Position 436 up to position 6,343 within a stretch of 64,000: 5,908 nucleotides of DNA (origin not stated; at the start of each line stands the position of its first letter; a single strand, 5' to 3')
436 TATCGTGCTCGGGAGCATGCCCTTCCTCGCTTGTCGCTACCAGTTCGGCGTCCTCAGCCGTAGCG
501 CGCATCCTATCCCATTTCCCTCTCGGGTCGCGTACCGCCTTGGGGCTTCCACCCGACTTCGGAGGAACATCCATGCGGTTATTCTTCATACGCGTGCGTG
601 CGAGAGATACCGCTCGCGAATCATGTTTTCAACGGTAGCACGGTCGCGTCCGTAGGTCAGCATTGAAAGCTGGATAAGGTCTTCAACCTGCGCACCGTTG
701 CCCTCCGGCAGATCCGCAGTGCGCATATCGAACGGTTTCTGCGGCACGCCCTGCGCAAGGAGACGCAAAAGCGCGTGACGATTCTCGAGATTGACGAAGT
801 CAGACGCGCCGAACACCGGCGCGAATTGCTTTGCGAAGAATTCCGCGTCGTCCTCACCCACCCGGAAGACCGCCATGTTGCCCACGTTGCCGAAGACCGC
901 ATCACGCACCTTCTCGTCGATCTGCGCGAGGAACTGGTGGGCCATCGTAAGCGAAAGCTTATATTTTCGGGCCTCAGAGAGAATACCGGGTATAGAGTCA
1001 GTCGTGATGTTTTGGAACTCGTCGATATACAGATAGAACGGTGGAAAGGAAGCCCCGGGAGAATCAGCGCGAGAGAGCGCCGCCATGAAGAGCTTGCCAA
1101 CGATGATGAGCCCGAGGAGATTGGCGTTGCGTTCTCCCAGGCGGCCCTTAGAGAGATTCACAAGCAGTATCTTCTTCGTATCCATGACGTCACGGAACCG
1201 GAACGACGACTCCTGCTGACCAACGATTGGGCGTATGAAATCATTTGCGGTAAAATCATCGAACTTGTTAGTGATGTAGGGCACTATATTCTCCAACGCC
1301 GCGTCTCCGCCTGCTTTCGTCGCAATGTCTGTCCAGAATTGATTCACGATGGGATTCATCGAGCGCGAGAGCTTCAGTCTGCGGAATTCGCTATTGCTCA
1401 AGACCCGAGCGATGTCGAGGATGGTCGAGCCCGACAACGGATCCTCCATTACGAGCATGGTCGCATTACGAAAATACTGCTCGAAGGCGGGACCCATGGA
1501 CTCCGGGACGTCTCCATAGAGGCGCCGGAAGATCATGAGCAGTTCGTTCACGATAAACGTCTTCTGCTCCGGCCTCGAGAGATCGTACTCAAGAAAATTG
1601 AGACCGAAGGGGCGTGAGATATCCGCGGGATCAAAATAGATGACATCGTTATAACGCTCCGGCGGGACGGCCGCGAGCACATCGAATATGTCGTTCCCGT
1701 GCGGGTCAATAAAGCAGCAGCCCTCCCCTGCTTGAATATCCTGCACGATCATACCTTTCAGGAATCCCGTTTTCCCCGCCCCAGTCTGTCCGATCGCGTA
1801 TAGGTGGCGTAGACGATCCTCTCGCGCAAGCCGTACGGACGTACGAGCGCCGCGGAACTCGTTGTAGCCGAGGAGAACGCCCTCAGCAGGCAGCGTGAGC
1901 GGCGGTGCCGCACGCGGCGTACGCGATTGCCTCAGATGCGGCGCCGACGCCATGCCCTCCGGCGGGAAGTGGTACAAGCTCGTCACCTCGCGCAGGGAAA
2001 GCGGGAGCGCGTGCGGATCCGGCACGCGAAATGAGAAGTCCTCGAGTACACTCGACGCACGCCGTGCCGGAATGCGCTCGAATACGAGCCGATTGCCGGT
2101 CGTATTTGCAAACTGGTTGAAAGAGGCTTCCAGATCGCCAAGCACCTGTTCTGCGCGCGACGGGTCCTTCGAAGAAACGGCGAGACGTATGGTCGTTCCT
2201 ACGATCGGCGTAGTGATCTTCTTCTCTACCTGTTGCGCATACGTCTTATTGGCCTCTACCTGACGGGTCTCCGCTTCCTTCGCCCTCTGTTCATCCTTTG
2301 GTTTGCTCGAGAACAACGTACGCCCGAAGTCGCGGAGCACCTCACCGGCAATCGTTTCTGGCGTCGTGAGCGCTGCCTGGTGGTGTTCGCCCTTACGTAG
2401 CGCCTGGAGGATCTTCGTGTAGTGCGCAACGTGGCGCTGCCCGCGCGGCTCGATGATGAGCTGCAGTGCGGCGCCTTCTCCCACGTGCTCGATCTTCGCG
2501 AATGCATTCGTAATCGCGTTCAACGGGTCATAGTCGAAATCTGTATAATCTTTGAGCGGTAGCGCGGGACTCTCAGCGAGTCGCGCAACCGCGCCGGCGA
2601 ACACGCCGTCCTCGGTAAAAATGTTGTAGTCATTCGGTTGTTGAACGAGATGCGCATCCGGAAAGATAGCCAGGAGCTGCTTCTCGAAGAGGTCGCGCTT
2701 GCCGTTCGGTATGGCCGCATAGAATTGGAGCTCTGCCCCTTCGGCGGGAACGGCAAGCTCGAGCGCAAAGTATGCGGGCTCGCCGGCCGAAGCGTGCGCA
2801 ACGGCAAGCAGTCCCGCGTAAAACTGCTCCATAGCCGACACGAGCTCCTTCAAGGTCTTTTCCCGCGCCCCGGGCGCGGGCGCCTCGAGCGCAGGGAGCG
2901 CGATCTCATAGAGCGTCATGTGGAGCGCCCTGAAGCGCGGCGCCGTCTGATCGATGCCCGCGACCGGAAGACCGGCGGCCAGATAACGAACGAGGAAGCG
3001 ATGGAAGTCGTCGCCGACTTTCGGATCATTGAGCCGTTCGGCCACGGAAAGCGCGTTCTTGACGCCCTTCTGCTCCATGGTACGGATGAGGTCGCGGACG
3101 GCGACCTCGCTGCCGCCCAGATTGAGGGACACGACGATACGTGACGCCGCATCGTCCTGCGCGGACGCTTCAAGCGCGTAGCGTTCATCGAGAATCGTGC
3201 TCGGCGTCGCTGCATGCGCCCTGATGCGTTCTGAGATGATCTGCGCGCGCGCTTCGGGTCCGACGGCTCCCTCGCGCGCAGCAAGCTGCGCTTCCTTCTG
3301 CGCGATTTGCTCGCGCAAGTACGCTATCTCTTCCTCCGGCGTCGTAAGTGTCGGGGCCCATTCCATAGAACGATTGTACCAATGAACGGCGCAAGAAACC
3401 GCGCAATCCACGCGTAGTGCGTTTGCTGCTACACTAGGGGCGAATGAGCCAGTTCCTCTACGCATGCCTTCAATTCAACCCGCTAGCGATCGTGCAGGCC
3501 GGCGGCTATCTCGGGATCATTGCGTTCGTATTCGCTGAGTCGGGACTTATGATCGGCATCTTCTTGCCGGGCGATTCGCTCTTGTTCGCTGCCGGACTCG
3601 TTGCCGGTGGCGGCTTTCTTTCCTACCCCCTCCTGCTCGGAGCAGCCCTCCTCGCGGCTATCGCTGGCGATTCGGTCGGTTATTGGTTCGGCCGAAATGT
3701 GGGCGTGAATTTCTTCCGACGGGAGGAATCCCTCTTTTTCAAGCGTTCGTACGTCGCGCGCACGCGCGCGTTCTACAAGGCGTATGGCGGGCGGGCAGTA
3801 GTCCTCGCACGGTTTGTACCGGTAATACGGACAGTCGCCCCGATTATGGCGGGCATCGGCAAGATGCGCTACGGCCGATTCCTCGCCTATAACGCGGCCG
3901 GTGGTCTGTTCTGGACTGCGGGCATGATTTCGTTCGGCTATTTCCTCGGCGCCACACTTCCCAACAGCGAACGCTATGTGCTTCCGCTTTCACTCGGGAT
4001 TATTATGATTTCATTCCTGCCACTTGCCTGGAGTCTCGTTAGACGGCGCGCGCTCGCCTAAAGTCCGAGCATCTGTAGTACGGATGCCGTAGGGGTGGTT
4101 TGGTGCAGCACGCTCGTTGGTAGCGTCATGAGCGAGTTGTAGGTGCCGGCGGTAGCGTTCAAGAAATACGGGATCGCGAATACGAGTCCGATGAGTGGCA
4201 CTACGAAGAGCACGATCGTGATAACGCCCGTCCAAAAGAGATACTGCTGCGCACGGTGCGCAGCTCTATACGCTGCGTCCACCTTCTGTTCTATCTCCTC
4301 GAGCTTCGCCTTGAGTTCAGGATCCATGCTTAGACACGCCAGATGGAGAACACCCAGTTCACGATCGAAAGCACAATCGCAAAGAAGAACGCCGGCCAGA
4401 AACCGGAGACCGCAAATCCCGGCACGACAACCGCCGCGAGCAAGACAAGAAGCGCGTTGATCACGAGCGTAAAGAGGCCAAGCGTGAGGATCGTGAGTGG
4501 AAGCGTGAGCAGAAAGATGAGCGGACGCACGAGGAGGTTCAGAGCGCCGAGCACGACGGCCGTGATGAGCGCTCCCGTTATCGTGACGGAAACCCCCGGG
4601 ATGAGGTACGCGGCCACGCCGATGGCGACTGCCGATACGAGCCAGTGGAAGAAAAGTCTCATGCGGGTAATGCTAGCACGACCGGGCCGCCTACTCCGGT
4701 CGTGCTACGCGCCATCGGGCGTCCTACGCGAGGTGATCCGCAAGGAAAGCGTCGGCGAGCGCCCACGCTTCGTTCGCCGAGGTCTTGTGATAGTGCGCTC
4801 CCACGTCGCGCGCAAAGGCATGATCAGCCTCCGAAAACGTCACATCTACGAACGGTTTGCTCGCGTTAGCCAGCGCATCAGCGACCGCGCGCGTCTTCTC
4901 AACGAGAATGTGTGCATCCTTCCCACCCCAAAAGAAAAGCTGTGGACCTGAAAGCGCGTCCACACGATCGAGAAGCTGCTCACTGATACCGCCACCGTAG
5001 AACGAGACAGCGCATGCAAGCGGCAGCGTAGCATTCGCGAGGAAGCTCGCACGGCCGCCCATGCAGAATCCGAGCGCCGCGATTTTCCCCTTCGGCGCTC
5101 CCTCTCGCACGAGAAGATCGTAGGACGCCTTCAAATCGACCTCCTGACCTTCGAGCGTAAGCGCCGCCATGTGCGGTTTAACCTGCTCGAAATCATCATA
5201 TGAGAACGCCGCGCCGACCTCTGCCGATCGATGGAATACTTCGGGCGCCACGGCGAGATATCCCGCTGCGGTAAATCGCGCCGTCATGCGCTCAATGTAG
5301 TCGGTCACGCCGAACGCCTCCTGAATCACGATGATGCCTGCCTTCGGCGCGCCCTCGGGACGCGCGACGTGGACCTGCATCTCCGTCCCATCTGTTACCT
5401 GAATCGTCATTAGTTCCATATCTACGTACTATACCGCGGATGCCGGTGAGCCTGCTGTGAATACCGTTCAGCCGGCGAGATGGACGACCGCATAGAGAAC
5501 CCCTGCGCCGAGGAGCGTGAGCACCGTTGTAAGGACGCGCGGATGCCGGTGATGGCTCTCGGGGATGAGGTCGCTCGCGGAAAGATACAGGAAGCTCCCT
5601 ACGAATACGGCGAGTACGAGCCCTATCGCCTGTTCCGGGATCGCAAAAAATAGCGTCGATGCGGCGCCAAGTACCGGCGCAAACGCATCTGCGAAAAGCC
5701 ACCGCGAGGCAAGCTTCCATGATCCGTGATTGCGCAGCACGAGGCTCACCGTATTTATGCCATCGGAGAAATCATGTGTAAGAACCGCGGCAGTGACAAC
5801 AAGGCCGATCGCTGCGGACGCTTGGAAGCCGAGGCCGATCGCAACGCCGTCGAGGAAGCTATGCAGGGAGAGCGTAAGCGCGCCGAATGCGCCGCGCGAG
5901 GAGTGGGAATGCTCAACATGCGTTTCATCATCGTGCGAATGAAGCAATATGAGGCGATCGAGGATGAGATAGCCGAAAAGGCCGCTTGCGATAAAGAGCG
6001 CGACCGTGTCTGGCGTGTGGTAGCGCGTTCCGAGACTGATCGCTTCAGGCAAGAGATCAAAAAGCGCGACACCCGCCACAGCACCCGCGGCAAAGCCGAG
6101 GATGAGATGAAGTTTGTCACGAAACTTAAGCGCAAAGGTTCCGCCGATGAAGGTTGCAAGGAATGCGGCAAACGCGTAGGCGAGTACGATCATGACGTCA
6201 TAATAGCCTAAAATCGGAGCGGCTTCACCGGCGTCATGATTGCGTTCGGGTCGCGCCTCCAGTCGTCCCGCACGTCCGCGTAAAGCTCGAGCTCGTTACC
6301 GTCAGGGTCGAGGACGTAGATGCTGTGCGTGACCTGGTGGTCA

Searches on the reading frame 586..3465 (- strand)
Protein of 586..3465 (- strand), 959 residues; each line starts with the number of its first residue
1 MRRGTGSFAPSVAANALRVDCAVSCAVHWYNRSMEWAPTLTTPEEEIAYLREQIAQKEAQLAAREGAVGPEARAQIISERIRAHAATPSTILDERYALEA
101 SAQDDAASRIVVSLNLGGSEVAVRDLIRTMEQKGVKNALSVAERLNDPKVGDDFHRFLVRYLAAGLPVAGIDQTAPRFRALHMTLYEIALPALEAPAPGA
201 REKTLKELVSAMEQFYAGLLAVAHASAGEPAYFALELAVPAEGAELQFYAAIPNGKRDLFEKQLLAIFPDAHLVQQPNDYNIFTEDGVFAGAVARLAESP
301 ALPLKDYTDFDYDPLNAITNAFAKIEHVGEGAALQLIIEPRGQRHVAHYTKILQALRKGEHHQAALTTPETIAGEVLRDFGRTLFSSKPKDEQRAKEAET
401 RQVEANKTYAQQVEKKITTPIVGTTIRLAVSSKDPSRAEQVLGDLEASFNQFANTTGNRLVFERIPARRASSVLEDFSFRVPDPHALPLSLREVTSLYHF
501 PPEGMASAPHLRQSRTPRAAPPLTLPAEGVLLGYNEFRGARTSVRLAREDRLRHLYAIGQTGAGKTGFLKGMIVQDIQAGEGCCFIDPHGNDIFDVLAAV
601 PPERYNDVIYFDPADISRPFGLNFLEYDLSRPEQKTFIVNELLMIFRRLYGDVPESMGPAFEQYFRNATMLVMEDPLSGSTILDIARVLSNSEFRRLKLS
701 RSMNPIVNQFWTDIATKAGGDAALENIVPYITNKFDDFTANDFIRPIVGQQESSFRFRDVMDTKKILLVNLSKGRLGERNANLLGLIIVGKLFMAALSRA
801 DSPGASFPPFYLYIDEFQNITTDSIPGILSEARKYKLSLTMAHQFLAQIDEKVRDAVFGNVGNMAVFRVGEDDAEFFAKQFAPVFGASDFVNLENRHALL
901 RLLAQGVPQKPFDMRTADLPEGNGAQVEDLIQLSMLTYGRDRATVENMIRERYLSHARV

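Call 7: search_protein_families(library=pfam, max_evalue=0.001, proteins=[window:586-3465:-])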
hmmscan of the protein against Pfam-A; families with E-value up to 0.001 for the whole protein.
window:586-3465:- (959 aa): 1 family
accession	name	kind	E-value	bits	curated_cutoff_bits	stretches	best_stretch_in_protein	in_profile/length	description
PF12696.13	TraG-D_C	-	6.9e-07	29.7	22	1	809-890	1-84/126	TraM recognition site of TraD and TraG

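Call 24: search_solved_structures(query=window:586-3465:-, max_evalue=0.01)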
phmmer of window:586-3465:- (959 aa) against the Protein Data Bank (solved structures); distinct sequences matched with E-value up to 0.01: 0.

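Call 25: search_protein_families(library=ncbifam, max_evalue=0.01, proteins=[window:586-3465:-])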
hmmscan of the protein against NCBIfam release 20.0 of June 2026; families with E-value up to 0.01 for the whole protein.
window:586-3465:- (959 aa): 4 families
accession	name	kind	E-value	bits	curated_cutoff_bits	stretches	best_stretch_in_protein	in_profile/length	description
TIGR03743.1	SXT_TraD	subfamily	8.2e-11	41.1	366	2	542-591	165-214/636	conjugative transfer system coupling protein TraD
NF041447.1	TrbC_conju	equivalog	3.4e-08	32.4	800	1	526-590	102-167/685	F-type conjugative transfer protein TrbC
NF045973.1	conju_CD1115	equivalog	1e-07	31.2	250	1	545-873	17-361/442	VirD4-like conjugal transfer protein, CD1115 family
TIGR03754.1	conj_TOL_TraD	equivalog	1.8e-07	30.1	647.55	1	542-591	170-219/643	type IV conjugative transfer system coupling protein TraD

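Call 58: find_encoding_contigs(protein=window:586-3465:-, flank=10000, max_places=1)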
Protein window:586-3465:- (959 aa): no gene with exactly this product is on record in the collection.

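Call 59: find_encoding_contigs(protein=window:586-3366:-, flank=10000, max_places=1)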
Protein window:586-3366:- (926 aa): no gene with exactly this product is on record in the collection.

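Call 61: search_protein_families(library=pfam, max_evalue=10, proteins=[window:586-3465:-])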
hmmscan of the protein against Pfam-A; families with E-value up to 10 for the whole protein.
window:586-3465:- (959 aa): 4 families
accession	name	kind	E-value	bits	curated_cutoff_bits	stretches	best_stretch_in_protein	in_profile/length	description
PF12696.13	TraG-D_C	-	6.9e-07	29.7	22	1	809-890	1-84/126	TraM recognition site of TraD and TraG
PF02534.20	T4SS-DNA_transf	-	0.03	13.6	20.1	1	752-852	248-347/468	Type IV secretory system Conjugative DNA transfer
PF10412.15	TrwB_AAD_bind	-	0.082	12.2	20.5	1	549-591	12-54/387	Type IV secretion-system coupling protein DNA-binding domain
PF09268.16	Clathrin-link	-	0.2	11.5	21.2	1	725-734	2-11/24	Clathrin, heavy-chain linker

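Call 89: find_homologous_proteins(query=window:586-3465:-, max_evalue=1e-10)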
Query window:586-3465:- (959 aa): 1045 proteins with E <= 1e-10 among 8000 candidates; the best 120 are listed.
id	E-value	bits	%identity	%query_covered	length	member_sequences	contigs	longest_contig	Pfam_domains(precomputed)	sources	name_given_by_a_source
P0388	0.0e+0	2067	100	97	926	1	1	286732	PF26449.1,PF12696.14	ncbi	-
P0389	0.0e+0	1747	83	97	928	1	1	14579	PF26449.1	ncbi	-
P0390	0.0e+0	1707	82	96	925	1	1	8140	PF26449.1,PF12696.14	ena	-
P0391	0.0e+0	1568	75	96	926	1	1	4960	PF26449.1,PF12696.14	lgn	-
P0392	0.0e+0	1557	75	96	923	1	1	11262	PF26449.1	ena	-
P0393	0.0e+0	1556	75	96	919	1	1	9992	PF26449.1,PF12696.14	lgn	-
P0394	0.0e+0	1555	74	96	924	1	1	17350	PF26449.1,PF01935.24,PF12696.14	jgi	jgi:biotin carboxyl carrier protein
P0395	0.0e+0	1554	74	96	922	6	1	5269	PF26449.1,PF01935.24,PF12696.14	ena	-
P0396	0.0e+0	1554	74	96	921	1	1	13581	PF26449.1,PF12696.14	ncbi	-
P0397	0.0e+0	1552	75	96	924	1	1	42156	PF26449.1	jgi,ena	-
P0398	0.0e+0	1551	74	96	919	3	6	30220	PF26449.1,PF01935.24,PF12696.14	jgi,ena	-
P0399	0.0e+0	1551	74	96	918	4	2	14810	PF26449.1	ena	-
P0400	0.0e+0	1550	74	96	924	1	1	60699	PF26449.1,PF01935.24,PF12696.14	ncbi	-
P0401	0.0e+0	1548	74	96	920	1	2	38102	PF26449.1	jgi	jgi:hypothetical protein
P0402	0.0e+0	1547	74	96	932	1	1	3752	PF26449.1,PF01935.24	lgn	-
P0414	0.0e+0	1538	74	96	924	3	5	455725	PF26449.1,PF12696.14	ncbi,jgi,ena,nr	ncbi:TPA: hypothetical protein DIV48_02530 [Candidatus Kaiserbacteria bacterium]|nr:MAG: hypothetica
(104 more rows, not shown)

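Call 90: find_encoding_contigs(protein=P0388, flank=10000, max_places=1)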
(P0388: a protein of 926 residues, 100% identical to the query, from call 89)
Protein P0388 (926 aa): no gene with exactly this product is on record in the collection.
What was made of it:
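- Tried and rejected: Three exact-sequence look-ups of the window's ATPase failed (calls 58, 59, 90).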

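Call 91: find_encoding_contigs(protein=P0414, flank=10000, max_places=1)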
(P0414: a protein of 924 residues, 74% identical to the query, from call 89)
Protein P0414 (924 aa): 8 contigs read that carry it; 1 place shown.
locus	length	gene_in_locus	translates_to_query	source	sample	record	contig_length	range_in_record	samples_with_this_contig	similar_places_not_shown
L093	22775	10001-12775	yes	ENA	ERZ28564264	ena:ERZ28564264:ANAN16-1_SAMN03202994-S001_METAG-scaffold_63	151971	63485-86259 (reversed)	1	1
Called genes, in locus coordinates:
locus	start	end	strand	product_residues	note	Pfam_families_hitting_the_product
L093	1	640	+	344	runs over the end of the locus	PF13290:CHB_HEX_C_1, PF13287:Fn3_assoc, PF01471:PG_binding_1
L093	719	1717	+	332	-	PF00188:CAP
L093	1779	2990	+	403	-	PF00437:T2SSE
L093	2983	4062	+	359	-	PF00482:T2SSF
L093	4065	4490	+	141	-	PF07963:N_methyl, PF12019:GspH (weak)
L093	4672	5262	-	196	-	-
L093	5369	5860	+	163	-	PF00293:NUDIX, PF14815:NUDIX_4 (weak)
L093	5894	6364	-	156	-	PF00293:NUDIX (weak)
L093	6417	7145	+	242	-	PF13462:Thioredoxin_4, PF13098:Thioredoxin_2 (weak), PF01323:DSBA (faint)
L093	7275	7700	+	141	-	PF01475:FUR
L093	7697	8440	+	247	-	PF02535:Zip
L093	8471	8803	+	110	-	PF04020:Phage_holin_4_2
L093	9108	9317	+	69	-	-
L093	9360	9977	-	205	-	PF09335:VTT_dom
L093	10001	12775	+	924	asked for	PF26449:DUF8128, PF12696:TraG-D_C (faint)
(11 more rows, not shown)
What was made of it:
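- Tried and rejected: A relative's locus was used instead (call 91).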

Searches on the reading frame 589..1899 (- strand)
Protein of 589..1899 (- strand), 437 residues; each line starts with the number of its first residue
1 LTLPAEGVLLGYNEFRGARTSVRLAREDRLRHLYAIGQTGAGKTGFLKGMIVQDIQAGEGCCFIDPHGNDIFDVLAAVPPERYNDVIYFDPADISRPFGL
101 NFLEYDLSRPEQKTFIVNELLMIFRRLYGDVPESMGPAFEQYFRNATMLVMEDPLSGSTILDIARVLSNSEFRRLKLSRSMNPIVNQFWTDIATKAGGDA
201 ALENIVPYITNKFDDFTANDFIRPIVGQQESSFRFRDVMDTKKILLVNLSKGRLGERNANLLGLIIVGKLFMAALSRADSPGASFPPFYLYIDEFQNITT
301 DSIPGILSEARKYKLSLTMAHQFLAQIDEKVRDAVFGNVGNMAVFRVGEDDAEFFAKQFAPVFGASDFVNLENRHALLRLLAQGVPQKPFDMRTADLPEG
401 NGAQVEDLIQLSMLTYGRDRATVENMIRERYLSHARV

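Call 60: search_solved_structures(query=window:589-1899:-, max_evalue=10)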
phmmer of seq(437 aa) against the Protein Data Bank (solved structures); distinct sequences matched with E-value up to 10: 4.
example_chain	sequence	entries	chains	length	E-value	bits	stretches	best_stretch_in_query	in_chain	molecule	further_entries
2kjq_A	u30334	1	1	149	0.025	16.6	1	22-73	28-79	DnaA-related protein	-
1gl6_A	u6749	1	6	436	0.28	13.1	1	22-70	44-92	ATPASE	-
1e9r_A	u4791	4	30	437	0.28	13.1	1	22-70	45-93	CONJUGAL TRANSFER PROTEIN TRWB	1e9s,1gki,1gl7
3ijt_A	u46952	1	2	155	1.4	10.8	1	52-137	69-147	Putative uncharacterized protein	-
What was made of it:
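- Tried and rejected: At E<=10 only weak hits appeared: the top hit was a DnaA-related protein (2kjq, E 0.025), with TrwB at E 0.28 (calls 24, 60).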

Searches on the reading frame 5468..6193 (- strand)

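Call 7: search_protein_families(library=pfam, max_evalue=0.001, proteins=[window:5468-6193:-])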
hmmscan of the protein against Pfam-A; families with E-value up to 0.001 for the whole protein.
window:5468-6193:- (241 aa): 1 family
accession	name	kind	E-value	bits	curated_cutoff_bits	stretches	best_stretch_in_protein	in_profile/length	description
PF02535.28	Zip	-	4.7e-21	75.8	35.1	2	85-234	162-320/323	ZIP Zinc transporter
